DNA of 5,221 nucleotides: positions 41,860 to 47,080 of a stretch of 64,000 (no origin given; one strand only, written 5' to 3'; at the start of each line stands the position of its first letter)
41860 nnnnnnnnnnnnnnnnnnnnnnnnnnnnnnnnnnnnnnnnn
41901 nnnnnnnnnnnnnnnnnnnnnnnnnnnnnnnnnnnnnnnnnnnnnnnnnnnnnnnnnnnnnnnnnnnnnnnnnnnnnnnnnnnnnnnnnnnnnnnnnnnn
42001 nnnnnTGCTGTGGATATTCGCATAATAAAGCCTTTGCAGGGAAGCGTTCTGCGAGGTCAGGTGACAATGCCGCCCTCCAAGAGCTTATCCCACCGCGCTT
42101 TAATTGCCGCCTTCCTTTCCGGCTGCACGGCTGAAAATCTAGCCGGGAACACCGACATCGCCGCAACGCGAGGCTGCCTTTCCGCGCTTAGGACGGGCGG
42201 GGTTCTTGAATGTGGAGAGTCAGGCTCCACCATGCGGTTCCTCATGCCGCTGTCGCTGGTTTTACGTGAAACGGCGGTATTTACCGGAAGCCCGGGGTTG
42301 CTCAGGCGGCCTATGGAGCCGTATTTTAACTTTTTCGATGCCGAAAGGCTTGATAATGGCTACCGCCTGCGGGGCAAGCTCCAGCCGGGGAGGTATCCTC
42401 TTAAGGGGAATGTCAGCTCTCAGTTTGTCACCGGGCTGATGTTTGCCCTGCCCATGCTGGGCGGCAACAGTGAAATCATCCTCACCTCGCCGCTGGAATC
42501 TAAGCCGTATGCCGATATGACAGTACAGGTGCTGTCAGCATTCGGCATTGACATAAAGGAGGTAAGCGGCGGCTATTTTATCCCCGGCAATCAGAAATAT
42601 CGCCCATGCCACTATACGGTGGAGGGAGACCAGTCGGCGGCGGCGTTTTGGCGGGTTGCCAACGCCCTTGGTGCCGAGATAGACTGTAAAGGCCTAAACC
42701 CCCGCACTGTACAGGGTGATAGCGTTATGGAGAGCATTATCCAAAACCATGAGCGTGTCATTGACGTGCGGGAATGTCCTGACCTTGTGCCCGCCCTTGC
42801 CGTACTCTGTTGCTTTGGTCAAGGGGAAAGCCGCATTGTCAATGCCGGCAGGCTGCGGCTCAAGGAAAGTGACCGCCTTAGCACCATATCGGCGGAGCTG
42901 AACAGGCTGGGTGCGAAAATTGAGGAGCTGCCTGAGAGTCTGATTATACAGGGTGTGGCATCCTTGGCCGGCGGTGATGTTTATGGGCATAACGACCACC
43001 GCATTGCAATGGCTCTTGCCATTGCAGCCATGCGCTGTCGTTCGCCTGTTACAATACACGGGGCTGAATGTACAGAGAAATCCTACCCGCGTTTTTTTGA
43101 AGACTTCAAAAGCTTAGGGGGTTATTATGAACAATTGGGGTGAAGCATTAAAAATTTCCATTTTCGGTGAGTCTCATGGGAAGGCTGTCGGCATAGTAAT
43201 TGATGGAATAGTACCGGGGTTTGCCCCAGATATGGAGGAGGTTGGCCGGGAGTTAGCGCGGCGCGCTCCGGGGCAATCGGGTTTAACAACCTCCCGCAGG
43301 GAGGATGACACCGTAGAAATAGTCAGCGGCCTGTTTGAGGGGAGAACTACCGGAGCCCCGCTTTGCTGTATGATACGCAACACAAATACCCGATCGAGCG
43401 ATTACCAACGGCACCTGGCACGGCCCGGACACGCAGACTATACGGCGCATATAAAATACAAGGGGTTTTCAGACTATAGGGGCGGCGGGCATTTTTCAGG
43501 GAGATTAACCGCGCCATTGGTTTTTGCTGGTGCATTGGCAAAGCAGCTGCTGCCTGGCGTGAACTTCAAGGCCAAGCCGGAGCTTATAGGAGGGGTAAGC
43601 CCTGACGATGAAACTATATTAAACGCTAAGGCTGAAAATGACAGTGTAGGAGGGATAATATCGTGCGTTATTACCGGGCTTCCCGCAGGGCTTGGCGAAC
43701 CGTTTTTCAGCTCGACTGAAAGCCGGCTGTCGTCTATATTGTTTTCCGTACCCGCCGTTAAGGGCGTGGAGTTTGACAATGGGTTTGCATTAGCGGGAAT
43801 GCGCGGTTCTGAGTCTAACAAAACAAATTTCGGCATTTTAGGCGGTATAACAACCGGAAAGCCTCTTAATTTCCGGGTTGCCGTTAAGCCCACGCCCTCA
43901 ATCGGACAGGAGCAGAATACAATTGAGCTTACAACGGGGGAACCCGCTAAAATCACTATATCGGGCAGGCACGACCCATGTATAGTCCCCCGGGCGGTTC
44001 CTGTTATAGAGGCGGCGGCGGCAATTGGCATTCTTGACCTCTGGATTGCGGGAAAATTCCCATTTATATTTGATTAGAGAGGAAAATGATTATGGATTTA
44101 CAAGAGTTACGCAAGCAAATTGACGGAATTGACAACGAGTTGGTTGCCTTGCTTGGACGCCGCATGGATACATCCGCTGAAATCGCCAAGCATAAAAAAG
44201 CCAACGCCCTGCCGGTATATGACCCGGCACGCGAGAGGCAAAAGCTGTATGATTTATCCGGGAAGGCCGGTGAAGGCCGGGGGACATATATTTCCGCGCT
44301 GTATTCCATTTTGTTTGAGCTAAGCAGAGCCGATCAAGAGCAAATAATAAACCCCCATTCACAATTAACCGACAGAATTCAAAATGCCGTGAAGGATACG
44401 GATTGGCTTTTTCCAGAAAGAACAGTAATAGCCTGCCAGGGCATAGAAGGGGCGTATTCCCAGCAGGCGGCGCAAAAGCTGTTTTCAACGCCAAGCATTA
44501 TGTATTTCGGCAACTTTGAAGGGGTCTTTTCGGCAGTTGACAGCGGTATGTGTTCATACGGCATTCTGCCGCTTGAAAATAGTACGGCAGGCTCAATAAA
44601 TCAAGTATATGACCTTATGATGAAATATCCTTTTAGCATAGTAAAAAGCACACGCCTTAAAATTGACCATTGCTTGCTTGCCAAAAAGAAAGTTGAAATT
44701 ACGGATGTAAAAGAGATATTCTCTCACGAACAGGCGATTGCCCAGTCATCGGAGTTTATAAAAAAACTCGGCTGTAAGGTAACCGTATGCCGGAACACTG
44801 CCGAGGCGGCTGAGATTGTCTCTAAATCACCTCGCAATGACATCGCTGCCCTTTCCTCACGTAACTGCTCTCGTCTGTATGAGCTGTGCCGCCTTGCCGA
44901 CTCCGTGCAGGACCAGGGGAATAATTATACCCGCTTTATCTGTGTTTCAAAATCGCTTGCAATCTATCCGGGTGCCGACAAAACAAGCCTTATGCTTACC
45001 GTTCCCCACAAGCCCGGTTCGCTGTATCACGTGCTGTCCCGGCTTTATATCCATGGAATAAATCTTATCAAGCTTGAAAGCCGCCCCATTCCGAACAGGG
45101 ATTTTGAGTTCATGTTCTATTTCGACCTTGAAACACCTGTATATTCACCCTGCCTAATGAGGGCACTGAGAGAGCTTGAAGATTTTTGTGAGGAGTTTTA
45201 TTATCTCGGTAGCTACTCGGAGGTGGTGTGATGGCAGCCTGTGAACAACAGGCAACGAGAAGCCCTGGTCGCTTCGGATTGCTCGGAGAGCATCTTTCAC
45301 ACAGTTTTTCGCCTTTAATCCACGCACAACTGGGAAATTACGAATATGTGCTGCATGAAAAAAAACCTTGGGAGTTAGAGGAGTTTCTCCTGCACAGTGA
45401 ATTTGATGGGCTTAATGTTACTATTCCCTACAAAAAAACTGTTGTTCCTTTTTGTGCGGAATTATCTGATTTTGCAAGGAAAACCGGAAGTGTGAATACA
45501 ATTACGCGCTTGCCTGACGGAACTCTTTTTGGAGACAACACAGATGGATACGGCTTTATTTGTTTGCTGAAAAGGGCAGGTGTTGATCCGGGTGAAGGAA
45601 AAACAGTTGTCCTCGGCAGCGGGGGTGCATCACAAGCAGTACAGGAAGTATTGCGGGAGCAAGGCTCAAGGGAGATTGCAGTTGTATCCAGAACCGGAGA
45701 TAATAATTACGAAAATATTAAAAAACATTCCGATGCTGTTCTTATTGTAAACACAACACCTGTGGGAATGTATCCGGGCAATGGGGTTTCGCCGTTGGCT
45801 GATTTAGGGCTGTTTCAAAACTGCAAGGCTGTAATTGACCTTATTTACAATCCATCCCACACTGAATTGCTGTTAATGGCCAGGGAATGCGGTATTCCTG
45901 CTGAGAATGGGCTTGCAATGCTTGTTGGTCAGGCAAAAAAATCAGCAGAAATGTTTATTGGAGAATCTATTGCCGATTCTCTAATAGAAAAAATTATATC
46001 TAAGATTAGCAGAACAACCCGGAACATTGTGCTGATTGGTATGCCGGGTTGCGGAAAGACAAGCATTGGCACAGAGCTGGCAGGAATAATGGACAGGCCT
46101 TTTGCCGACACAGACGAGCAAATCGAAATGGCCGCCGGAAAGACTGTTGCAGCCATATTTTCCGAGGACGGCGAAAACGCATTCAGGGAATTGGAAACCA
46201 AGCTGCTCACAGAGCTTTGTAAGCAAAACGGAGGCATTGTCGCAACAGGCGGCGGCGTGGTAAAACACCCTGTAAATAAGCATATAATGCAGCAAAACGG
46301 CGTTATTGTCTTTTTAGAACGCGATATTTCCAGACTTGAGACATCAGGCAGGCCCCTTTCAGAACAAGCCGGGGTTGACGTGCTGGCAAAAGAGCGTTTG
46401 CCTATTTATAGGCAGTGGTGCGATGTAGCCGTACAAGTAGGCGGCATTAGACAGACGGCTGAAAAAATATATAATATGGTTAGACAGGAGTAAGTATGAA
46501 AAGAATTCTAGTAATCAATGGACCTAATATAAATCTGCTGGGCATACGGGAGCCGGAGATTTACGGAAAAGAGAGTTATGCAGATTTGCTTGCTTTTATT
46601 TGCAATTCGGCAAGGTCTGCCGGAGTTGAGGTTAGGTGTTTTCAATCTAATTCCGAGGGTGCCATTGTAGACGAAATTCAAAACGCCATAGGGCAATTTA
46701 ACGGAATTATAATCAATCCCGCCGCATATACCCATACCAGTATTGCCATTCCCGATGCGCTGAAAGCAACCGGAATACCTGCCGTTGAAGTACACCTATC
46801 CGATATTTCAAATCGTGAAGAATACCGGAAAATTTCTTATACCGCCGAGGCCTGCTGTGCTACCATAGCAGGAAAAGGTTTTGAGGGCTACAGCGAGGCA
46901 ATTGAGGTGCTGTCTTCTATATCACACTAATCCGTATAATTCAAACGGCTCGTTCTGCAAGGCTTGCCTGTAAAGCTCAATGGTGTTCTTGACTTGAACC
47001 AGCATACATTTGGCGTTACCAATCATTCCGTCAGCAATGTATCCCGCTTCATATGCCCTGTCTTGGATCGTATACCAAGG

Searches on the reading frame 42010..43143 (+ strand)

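Call 7: search_protein_families(library=ncbifam, proteins=[window:42010-43143:+])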
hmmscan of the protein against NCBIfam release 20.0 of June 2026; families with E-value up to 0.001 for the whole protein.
window:42010-43143:+ (377 aa): 6 families
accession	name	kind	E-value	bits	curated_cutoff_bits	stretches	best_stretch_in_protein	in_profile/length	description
TIGR01356.1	aroA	equivalog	1.2e-79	268.1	287.25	2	63-370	70-413/415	3-phosphoshikimate 1-carboxyvinyltransferase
NF008816.0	PRK11860.1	equivalog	1.4e-42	145.7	943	2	251-369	313-435/662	bifunctional 3-phosphoshikimate 1-carboxyvinyltransferase/cytidylate kinase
NF011381.1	PRK14806.1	equivalog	6.6e-33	113.9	902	2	258-365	616-722/733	bifunctional prephenate dehydrogenase/3-phosphoshikimate 1-carboxyvinyltransferase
TIGR01072.1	murA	equivalog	1.7e-11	43.6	392.7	1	258-371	306-412/416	UDP-N-acetylglucosamine 1-carboxyvinyltransferase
NF006873.0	PRK09369.1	subfamily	2.4e-11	42.9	297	1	258-371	306-412/419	UDP-N-acetylglucosamine 1-carboxyvinyltransferase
NF009470.0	PRK12830.1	equivalog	6e-07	28.5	552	1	288-371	329-410/417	UDP-N-acetylglucosamine 1-carboxyvinyltransferase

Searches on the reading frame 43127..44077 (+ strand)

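Call 7: search_protein_families(library=ncbifam, proteins=[window:43127-44077:+])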
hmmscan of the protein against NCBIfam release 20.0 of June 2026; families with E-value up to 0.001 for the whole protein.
window:43127-44077:+ (316 aa): 3 families
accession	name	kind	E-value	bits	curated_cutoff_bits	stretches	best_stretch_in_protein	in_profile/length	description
NF003793.1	PRK05382.1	equivalog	4.4e-97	325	321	2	10-157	2-152/344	chorismate synthase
TIGR00033.1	aroC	equivalog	6.8e-95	318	212.2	2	8-144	1-138/351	chorismate synthase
NF009113.0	PRK12463.1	equivalog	4.7e-28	98.2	799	2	13-157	6-169/390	chorismate synthase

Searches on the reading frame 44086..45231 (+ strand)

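Call 7: search_protein_families(library=ncbifam, proteins=[window:44086-45231:+])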
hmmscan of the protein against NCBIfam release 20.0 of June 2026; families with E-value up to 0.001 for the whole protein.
window:44086-45231:+ (381 aa): 21 families
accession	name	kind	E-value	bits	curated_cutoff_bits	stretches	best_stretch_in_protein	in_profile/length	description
NF008865.0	PRK11898.1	equivalog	2.8e-61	207.1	219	1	114-378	3-277/284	prephenate dehydratase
NF007910.0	PRK10622.1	equivalog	1.3e-60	205.4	577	1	4-378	6-376/386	bifunctional chorismate mutase/prephenate dehydratase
NF008866.0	PRK11899.1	equivalog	1.2e-54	185.5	359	1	112-378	5-274/283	prephenate dehydratase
TIGR01805.1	CM_mono_grmpos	equivalog_domain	1.3e-14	54.2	71.2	1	5-82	1-79/81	chorismate mutase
NF004925.0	PRK06285.1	equivalog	5.4e-11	42.4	77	1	4-89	8-95/99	chorismate mutase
NF008400.0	PRK11199.1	equivalog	6.7e-11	41.7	273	1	2-56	2-56/374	bifunctional chorismate mutase/prephenate dehydrogenase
TIGR01791.2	CM_archaeal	equivalog_domain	4.4e-10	39.4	66.95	1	5-61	1-60/83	chorismate mutase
TIGR01799.1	CM_T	equivalog_domain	5.4e-10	39.3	95.9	1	5-54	1-50/83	chorismate mutase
NF009239.0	PRK12595.1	equivalog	1.9e-09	36.9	279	1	4-82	5-84/360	bifunctional 3-deoxy-7-phosphoheptulonate synthase/chorismate mutase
TIGR01801.1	CM_A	equivalog_domain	2.9e-09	37.1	106.35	1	4-60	5-61/102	chorismate mutase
TIGR01807.1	CM_P2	equivalog_domain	2.4e-08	34.1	69.55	1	5-57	1-55/76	chorismate mutase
TIGR01808.1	CM_M_hiGC-arch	equivalog_domain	2.9e-08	33.7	52.15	1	5-65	2-62/74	chorismate mutase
NF006691.0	PRK09239.1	equivalog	1.1e-07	31.9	120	1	4-57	11-64/108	chorismate mutase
TIGR01797.1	CM_P_1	equivalog_domain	1.9e-07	31.2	73.7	1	5-84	1-82/83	chorismate mutase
TIGR01803.1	CM-like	subfamily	1.7e-06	28.1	73.35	1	5-49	1-45/82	chorismate mutase family protein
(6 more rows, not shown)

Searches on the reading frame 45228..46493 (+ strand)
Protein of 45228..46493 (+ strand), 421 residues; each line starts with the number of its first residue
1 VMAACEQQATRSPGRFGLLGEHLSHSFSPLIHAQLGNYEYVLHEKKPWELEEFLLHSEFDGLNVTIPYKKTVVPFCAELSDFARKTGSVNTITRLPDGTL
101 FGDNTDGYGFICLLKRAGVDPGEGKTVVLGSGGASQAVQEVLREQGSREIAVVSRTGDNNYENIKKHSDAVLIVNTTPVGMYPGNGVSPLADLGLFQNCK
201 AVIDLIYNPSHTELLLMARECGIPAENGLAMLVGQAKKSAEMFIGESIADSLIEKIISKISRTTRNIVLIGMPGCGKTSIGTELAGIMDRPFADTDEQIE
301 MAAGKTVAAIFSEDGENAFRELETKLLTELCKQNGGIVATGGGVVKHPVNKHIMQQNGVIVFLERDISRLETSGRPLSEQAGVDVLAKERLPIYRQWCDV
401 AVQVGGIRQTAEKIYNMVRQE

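Call 7: search_protein_families(library=ncbifam, proteins=[window:45228-46493:+])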
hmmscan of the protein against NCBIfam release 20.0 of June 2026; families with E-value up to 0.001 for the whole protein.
window:45228-46493:+ (421 aa): 31 families (the best 25 are shown)
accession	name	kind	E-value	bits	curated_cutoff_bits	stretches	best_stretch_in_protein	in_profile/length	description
TIGR00507.1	aroE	equivalog_domain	3.3e-44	151.1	200.2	1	16-249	3-257/270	shikimate dehydrogenase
NF001314.0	PRK00258.2-2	equivalog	8.6e-43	146.4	248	2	16-160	10-162/290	shikimate dehydrogenase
NF001322.0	PRK00258.3-6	equivalog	2.1e-41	142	285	1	16-255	8-261/272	shikimate dehydrogenase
NF001319.0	PRK00258.3-3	equivalog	2.1e-41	141.8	252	1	16-258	9-271/279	shikimate dehydrogenase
NF001312.0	PRK00258.1-4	equivalog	1.1e-39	136.4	295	1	15-259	11-281/285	shikimate dehydrogenase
NF009201.0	PRK12549.1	subfamily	2.3e-35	122.2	235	2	11-156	5-162/286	shikimate dehydrogenase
NF001310.0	PRK00258.1-2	equivalog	3.9e-35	121.4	221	1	15-244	4-259/279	shikimate dehydrogenase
NF001311.0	PRK00258.1-3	equivalog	1.4e-34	119.6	235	2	15-162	7-160/279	shikimate dehydrogenase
NF009200.0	PRK12548.1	subfamily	1.7e-34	119.5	432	2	15-168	11-170/289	shikimate dehydrogenase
NF001313.0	PRK00258.2-1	equivalog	3.1e-33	115.5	431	2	17-167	13-169/290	shikimate dehydrogenase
NF001315.0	PRK00258.2-4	equivalog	7.6e-33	113.9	413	2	23-165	17-162/284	shikimate dehydrogenase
NF010552.0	PRK13946.1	equivalog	2.1e-31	109.1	186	1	260-406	19-173/198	shikimate kinase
NF001316.0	PRK00258.2-5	equivalog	3.5e-31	108.5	247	1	16-260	4-260/263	shikimate dehydrogenase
NF010553.0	PRK13947.1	equivalog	2.3e-30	106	204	1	265-416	2-163/173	shikimate kinase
TIGR01809.1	Shik-DH-AROM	equivalog_domain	3.7e-27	95.2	196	1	12-165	4-167/282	shikimate dehydrogenase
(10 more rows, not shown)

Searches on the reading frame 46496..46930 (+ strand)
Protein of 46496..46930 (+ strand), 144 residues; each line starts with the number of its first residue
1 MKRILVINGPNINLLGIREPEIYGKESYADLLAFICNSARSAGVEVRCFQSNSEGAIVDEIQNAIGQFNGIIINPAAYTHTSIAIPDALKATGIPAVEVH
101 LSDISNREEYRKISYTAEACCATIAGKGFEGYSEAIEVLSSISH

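Call 7: search_protein_families(library=ncbifam, proteins=[window:46496-46930:+])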
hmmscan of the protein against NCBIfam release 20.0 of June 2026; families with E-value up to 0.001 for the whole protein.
window:46496-46930:+ (144 aa): 5 families
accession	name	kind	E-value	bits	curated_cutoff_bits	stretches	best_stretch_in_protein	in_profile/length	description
NF003805.0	PRK05395.1-2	subfamily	1.7e-55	186.6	146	1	1-141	1-141/147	type II 3-dehydroquinate dehydratase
NF003806.0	PRK05395.1-3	subfamily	3.5e-54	182.3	171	1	2-142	3-143/149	type II 3-dehydroquinate dehydratase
NF003807.0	PRK05395.1-4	subfamily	3e-53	179.4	130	1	2-141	4-143/148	type II 3-dehydroquinate dehydratase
TIGR01088.1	aroQ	equivalog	1.4e-52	177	169.85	1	3-140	1-138/141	type II 3-dehydroquinate dehydratase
NF003804.0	PRK05395.1-1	subfamily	1.5e-48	164.3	195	1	1-139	4-143/151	type II 3-dehydroquinate dehydratase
